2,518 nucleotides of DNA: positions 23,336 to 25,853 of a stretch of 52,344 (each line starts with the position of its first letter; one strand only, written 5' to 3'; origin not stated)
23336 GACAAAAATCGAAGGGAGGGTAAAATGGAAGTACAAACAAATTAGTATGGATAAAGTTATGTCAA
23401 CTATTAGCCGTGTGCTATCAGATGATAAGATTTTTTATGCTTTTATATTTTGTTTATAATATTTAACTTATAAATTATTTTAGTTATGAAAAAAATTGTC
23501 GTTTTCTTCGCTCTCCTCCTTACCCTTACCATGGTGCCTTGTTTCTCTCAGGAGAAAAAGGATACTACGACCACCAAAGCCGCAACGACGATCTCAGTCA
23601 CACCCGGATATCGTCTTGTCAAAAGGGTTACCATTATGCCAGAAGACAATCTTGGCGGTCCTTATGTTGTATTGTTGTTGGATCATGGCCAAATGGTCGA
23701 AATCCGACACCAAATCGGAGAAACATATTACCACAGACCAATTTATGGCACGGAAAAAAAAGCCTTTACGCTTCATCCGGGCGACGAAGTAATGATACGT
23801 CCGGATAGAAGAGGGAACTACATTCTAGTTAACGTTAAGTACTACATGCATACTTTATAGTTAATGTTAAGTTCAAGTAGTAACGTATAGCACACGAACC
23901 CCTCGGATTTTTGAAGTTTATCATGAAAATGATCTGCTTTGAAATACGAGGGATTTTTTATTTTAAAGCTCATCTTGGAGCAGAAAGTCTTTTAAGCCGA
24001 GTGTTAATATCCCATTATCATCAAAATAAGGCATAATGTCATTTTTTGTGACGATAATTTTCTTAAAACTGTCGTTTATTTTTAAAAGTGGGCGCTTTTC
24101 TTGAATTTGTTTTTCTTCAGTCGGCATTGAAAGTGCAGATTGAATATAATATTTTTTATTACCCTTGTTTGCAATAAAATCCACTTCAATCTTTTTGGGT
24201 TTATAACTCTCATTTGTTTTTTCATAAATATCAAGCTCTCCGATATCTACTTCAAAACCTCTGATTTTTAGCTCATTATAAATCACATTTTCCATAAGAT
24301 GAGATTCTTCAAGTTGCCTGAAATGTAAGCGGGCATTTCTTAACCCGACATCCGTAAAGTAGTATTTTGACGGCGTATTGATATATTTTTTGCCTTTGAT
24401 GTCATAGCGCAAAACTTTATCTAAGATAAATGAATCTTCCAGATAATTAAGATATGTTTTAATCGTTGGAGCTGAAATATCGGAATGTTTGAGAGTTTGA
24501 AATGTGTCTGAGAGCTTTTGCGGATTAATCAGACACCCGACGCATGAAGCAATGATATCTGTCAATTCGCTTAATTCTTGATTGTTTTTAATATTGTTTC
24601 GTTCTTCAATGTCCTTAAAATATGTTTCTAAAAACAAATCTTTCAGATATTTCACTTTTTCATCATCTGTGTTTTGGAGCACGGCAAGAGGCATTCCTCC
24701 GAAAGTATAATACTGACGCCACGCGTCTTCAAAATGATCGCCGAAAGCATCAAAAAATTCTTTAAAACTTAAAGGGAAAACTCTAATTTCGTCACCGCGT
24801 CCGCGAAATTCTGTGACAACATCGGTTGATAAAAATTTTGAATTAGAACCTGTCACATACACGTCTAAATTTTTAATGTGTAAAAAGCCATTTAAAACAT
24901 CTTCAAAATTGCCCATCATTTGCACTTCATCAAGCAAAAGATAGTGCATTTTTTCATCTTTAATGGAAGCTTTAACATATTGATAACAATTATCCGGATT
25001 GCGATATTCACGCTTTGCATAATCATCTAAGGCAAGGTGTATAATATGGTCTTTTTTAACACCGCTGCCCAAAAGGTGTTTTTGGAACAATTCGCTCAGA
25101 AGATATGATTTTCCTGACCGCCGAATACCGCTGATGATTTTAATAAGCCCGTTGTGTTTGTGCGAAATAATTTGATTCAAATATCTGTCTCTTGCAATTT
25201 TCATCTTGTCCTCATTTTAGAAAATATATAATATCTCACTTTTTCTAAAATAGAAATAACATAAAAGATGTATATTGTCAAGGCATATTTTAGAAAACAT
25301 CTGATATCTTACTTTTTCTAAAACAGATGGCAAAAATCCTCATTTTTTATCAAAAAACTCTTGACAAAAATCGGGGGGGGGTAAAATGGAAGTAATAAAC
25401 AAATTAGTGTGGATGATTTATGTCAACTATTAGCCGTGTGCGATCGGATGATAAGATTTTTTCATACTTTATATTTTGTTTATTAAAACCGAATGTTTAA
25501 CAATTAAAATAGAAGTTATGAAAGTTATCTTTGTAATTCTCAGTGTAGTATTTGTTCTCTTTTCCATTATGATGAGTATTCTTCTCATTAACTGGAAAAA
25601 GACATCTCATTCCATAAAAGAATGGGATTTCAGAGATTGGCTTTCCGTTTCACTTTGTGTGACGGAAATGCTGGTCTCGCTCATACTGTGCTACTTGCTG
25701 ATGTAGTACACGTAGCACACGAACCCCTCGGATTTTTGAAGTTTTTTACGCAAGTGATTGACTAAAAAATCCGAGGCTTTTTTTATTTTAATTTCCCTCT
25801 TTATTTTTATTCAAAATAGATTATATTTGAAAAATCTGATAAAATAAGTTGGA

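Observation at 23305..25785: Duplicated expression cassette with conserved 5' and 3' flanks and unrelated cargo ORFs, bracketing a DUF4143 ATPase gene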

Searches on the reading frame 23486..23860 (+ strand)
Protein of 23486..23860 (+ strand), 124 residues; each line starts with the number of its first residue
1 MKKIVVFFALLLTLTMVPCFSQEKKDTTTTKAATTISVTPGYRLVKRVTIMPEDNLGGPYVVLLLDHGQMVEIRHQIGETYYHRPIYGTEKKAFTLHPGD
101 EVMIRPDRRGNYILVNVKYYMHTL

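Call 12: search_protein_families(library=pfam, proteins=[window:23486-23857:+], max_evalue=0.01)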
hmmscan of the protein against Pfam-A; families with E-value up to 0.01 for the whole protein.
window:23486-23857:+ (124 aa): 0 families

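Call 13: find_encoding_contigs(protein=window:23486-23860:+, flank=10000, max_places=10)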
Protein window:23486-23860:+ (124 aa): 3 contigs read that carry it; 2 places shown.
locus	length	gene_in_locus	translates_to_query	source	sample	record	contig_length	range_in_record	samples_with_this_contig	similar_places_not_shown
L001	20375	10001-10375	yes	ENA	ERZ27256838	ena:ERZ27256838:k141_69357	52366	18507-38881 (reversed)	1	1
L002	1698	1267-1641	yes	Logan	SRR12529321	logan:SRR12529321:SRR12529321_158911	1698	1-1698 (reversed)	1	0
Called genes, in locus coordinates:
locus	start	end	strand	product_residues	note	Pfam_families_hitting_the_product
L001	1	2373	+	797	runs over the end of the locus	PF01588:tRNA_bind, PF03483:B3_4, PF03484:B5, PF17759:tRNA_synthFbeta, PF03147:FDX-ACB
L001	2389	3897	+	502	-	PF00587:tRNA-synt_2b, PF03129:HGTP_anticodon, PF09180:ProRS-C_1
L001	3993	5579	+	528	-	-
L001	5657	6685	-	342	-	PF13306:LRR_5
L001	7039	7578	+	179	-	-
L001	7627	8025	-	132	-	PF13279:4HBT_2, PF03061:4HBT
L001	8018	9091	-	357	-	PF06068:TIP49 (weak), PF01078:Mg_chelatase (faint), PF05496:RuvB_N, PF00004:AAA, PF07728:AAA_5 (weak), PF13173:AAA_14 (weak), PF17864:AAA_lid_4, PF05491:WHD_RuvB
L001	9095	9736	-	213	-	PF01330:RuvA_N, PF14520:HHH_5, PF07499:RuvA_C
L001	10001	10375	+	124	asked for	-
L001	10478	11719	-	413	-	PF13173:AAA_14, PF13635:DUF4143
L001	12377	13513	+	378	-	PF04966:OprB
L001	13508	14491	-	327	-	-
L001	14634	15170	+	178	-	PF05618:RimB-like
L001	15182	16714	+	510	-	PF14400:Transglut_i_TM, PF14402:7TM_transglut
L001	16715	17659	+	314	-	PF14397:ATPgrasp_ST, PF02655:ATP-grasp_3 (faint), PF08443:RimK (weak), PF02955:GSH-S_ATP (faint), PF14398:ATPgrasp_YheCD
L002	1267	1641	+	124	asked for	-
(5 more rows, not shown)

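Call 15: find_homologous_proteins(query=window:23486-23857:+, max_evalue=0.01)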
Query window:23486-23857:+ (124 aa): 1 proteins with E <= 0.01 among 16 candidates.
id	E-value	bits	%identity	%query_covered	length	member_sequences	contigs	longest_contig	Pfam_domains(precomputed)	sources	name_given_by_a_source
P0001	1.3e-77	275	100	100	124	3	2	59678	-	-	-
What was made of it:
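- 23486..23860 (+): Cargo 1: a 124-aa orphan with an N-terminal signal-like or lipoprotein-like segment and a weak ankyrin-like stretch (residues 57-95). No homologue in 5.8 billion proteins (call 15).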

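Call 45: search_protein_families(library=ncbifam, proteins=[window:23486-23857:+], max_evalue=0.01)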
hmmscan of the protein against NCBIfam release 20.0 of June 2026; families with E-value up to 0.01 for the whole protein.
window:23486-23857:+ (124 aa): 1 family
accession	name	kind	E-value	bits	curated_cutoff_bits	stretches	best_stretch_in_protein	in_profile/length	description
NF050142.1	PG1828_fam_lipo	equivalog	0.00013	22.7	50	1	1-36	1-41/59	PG1828 family lipoprotein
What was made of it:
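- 23486..23860 (+): Weak match to a lipoprotein N-terminus (call 45).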

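Call 46: search_protein_families(library=padloc, proteins=[window:23486-23857:+], max_evalue=0.01)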
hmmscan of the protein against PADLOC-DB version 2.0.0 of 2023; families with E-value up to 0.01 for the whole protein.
window:23486-23857:+ (124 aa): 0 families
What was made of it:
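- No PADLOC or Pfam hit (calls 12, 46).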

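Call 66: predict_structure(protein=window:23486-23857:+)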
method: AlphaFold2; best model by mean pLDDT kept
length: 124 residues; sequences in the alignment: 1
mean_pLDDT: 52.0   pTM: 0.37
mean pLDDT of the five models: 52.0, 50.1, 47.7, 43.0, 40.6
residues with pLDDT >= 90: 0; 70-90: 1; 50-70: 72; < 50: 51
segments of 3 or more residues with pLDDT < 50: 23-35, 37-47, 51-59, 110-124
pLDDT, mean of each block of 10 residues (from residue 1): 56 56 45 44 46 47 59 63 62 58 55 43 31
secondary structure, 60 per line:
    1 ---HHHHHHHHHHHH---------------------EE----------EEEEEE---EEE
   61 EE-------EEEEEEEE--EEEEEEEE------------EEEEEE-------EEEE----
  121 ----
elements in order: H4-15 E49-54 E58-62 E70-77 E80-87 E100-105 E113-116
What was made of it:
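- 23486..23860 (+): The AF2 model is unusable, pLDDT 52 (call 66).
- Tried and rejected: The pLDDT was 52, so no fold search was run (call 66).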

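Call 67: search_protein_representatives(protein=window:23486-23857:+)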
Query: 124 residues. Proteins with E-value up to 0.001 (for the whole library): 6; up to 1e-10: 3; up to 1e-30: 1. The best 6 are listed.
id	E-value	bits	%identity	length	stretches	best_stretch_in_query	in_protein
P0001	4.2e-78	275.1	100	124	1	1-124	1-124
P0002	1.5e-17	79.7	39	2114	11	57-95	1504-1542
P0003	3.3e-11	59.2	33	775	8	57-114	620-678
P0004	1.9e-05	40.7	36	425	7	61-88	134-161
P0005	1.1e-04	38.3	44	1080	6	62-86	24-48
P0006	2.9e-04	36.8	-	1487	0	-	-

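Call 68: search_protein_families(library=pfam, proteins=[P0002, P0003, P0004, P0005], max_evalue=0.001)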
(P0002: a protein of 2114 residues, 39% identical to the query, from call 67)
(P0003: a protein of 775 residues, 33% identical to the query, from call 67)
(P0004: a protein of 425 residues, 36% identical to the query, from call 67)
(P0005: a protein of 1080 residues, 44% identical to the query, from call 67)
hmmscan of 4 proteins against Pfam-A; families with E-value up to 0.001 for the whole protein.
P0002 (2114 aa): 7 families
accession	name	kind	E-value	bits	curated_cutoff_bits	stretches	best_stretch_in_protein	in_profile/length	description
PF12796.13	Ank_2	-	1.6e-241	782.2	27.3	19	1692-1783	1-89/90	Ankyrin repeats (3 copies)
PF13637.12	Ank_4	-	1.1e-211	680.1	22.7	26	1725-1774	1-50/50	Ankyrin repeats (many copies)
PF00023.36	Ank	-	7.5e-208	660.5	21.1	17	1951-1982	2-33/33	Ankyrin repeat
PF13606.12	Ank_3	-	4e-150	467.3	22.3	2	1179-1207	1-29/30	Ankyrin repeat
PF13857.12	Ank_5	-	6.3e-132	428.3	27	15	1871-1923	1-54/56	Ankyrin repeats (many copies)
PF24521.3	Ank_KRIT1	-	4.3e-56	189.2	80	5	1560-1653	21-114/149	KRIT1 ankyrin-repeats domain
PF23745.1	ANK_LRRK2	-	2.6e-20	73.1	27.5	0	1725-1818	35-123/130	LRRK2 ANK repeat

P0003 (775 aa): 10 families
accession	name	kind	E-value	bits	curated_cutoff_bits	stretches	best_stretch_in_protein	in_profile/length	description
PF00023.36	Ank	-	1.1e-111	358.7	21.1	11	333-367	1-33/33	Ankyrin repeat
PF12796.13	Ank_2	-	3e-106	348.7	27.3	10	210-298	7-90/90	Ankyrin repeats (3 copies)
PF13637.12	Ank_4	-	1.4e-89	292.4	22.7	7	577-617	1-41/50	Ankyrin repeats (many copies)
PF13606.12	Ank_3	-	9.1e-77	243.1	22.3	0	333-363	1-29/30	Ankyrin repeat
PF13857.12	Ank_5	-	8.8e-73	239.9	27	9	695-749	1-56/56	Ankyrin repeats (many copies)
PF01316.27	Arg_repressor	-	8.2e-08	32.3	27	0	415-430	21-36/70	Arginine repressor, DNA binding domain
PF03020.21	LEM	-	8.8e-06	25.6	24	0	757-770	8-21/40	LEM domain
PF01624.25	MutS_I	-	2.2e-05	25.1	20.6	0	597-636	43-82/113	MutS domain I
PF24521.3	Ank_KRIT1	-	0.00011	22.4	80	0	402-463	46-110/149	KRIT1 ankyrin-repeats domain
PF21651.2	DUF6858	-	0.00029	21.4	27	0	204-256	60-112/129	Family of unknown function (DUF6858)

P0004 (425 aa): 6 families
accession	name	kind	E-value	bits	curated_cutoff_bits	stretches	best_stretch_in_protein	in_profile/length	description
PF12796.13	Ank_2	-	3.7e-87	287.5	27.3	7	166-251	9-90/90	Ankyrin repeats (3 copies)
PF00023.36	Ank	-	1.9e-58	191.5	21.1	6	45-79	1-33/33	Ankyrin repeat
PF13637.12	Ank_4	-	4.2e-56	186.1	22.7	7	226-266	2-42/50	Ankyrin repeats (many copies)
PF13857.12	Ank_5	-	1.6e-41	140.3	27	4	32-88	1-56/56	Ankyrin repeats (many copies)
PF13606.12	Ank_3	-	1.4e-37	123.3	22.3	0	45-75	1-29/30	Ankyrin repeat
PF24726.1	DUF7678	-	8e-06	26.2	27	0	69-87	48-66/72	Domain of unknown function (DUF7678)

P0005 (1080 aa): 14 families
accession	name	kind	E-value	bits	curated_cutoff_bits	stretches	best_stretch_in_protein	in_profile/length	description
PF00023.36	Ank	-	2.1e-184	586.9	21.1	15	650-680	3-33/33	Ankyrin repeat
PF12796.13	Ank_2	-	4.4e-166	540.4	27.3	15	772-857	10-89/90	Ankyrin repeats (3 copies)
PF13637.12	Ank_4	-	1.4e-152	492.5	22.7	18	11-52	1-42/50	Ankyrin repeats (many copies)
PF13857.12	Ank_5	-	1.4e-151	490.9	27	13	707-760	1-55/56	Ankyrin repeats (many copies)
PF13606.12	Ank_3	-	1.2e-107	337.4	22.3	7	289-315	2-28/30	Ankyrin repeat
PF24521.3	Ank_KRIT1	-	7.4e-25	87.9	80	0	5-53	83-131/149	KRIT1 ankyrin-repeats domain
PF23745.1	ANK_LRRK2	-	5.6e-19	68.7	27.5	0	772-817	44-89/130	LRRK2 ANK repeat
PF01250.22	Ribosomal_S6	-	3.8e-07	30.6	27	0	665-697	25-57/90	Ribosomal protein S6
PF14764.12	SPG48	-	8.8e-07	29.8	25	0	518-574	48-105/118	AP-5 complex subunit, vesicle trafficking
PF03720.21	UDPG_MGDP_dh_C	-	8.8e-05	23.3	30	0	374-395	20-41/103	UDP-glucose/GDP-mannose dehydrogenase family, UDP binding domain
PF02778.19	tRNA_int_endo_N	-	0.0002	21.2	21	0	568-599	7-39/67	tRNA intron endonuclease, N-terminal domain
PF00675.25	Peptidase_M16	-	0.00026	21.3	22.3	0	770-805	49-84/149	Insulinase (Peptidase family M16)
PF02579.22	Nitro_FeMo-Co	-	0.00032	21.4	26.3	0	301-333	42-74/94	Dinitrogenase iron-molybdenum cofactor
PF10423.15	AMNp_N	-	0.00046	20.4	27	0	563-589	88-114/154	Bacterial AMP nucleoside phosphorylase N-terminus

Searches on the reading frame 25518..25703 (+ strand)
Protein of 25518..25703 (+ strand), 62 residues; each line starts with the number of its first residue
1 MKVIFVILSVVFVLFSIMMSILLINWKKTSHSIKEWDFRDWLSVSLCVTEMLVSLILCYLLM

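Call 12: search_protein_families(library=pfam, proteins=[window:25518-25703:+], max_evalue=0.01)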
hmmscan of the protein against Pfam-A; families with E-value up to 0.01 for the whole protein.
window:25518-25703:+ (62 aa): 0 families

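Call 45: search_protein_families(library=ncbifam, proteins=[window:25518-25703:+], max_evalue=0.01)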
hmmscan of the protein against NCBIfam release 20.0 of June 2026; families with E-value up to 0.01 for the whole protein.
window:25518-25703:+ (62 aa): 0 families

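Call 46: search_protein_families(library=padloc, proteins=[window:25518-25703:+], max_evalue=0.01)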
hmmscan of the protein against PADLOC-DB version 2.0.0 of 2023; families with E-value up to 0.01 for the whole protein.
window:25518-25703:+ (62 aa): 0 families

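Call 55: find_homologous_proteins(query=window:25518-25703:+, max_evalue=1)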
Query window:25518-25703:+: no candidate shares three 5-residue words with the query. No homologue found.
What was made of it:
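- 25518..25706 (+): Cargo 2: a 62-aa orphan with two hydrophobic segments. The assembly's gene caller did not call it. No homologue found (call 55).
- Tried and rejected: Cargo 2 matched nothing (call 55).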
